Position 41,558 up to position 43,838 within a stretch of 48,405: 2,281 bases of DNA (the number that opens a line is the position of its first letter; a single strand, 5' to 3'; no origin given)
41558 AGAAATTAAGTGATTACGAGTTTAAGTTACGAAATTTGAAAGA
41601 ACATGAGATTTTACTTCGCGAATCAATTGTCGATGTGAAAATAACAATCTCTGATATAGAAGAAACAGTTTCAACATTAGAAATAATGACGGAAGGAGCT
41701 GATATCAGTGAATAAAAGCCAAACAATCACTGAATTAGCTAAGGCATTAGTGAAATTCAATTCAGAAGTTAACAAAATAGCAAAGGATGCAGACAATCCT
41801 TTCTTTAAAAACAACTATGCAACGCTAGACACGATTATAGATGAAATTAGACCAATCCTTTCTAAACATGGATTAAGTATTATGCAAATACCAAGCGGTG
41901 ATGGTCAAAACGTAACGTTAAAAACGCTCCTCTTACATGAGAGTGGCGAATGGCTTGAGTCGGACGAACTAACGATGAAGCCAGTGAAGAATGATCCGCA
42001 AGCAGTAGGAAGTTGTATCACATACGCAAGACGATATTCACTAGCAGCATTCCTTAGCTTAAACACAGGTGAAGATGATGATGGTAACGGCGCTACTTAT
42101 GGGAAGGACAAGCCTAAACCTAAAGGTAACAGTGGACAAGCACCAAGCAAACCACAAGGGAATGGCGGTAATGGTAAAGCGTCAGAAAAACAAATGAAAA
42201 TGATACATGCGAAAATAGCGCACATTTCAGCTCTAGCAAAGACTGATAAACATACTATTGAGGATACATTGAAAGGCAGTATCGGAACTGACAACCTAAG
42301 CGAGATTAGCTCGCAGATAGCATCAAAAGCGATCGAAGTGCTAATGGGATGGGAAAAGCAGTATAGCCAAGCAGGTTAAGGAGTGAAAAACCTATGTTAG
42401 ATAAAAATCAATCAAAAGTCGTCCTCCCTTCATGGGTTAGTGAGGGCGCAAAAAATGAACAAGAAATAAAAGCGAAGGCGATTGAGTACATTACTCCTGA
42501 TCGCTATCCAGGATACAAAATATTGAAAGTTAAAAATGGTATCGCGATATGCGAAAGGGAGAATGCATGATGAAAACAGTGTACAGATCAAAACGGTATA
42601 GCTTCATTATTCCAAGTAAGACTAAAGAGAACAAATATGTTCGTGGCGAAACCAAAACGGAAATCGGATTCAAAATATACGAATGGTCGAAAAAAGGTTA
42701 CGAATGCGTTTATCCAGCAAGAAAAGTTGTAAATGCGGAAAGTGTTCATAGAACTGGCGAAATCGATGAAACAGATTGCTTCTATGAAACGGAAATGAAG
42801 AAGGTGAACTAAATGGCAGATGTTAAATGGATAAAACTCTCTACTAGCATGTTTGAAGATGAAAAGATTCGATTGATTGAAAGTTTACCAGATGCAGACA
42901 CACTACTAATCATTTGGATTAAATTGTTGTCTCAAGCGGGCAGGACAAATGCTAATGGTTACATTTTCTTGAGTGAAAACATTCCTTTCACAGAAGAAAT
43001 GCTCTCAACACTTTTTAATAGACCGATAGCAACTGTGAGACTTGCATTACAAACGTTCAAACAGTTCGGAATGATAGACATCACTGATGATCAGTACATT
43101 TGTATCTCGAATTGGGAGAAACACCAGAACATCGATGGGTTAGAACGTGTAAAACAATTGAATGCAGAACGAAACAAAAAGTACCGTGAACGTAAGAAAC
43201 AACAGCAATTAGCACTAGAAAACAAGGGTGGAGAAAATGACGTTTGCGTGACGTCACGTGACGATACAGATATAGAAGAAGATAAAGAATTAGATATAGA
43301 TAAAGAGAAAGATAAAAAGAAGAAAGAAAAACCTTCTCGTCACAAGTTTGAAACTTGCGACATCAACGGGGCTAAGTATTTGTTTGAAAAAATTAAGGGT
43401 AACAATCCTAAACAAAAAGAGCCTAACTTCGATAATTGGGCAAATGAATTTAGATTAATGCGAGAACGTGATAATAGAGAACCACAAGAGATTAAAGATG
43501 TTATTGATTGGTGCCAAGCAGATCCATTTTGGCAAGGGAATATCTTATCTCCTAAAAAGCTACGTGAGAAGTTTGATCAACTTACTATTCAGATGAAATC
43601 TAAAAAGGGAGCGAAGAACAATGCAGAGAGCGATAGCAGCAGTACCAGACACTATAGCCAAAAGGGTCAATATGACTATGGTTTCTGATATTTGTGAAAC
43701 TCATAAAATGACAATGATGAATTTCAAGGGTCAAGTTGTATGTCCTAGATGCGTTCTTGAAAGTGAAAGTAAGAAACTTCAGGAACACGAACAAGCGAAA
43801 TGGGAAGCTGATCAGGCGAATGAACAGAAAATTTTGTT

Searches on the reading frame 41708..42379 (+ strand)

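Call 67: search_protein_families(library=pfam, proteins=[window:41708-42379:+], max_evalue=0.001)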
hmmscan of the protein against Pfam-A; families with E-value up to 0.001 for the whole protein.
window:41708-42379:+ (223 aa): 1 family
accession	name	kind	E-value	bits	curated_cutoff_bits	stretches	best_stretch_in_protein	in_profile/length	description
PF04404.17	ERF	-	1.6e-32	113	25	1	11-147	2-147/153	ERF superfamily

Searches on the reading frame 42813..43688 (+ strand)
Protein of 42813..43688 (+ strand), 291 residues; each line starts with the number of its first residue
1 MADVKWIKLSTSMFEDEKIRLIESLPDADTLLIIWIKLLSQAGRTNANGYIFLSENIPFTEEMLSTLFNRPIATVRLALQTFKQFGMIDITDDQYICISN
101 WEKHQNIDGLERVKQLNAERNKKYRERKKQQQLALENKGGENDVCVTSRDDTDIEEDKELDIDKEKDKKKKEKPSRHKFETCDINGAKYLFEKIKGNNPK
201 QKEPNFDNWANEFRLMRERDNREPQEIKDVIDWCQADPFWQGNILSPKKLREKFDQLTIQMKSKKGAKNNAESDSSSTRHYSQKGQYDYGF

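Call 67: search_protein_families(library=pfam, proteins=[window:42813-43688:+], max_evalue=0.001)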
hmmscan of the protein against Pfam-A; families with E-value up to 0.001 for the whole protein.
window:42813-43688:+ (291 aa): 1 family
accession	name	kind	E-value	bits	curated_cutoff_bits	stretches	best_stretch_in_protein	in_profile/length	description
PF09681.16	Phage_rep_org_N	-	7.3e-50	168.5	23.3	1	6-126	1-121/121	N-terminal phage replisome organiser (Phage_rep_org_N)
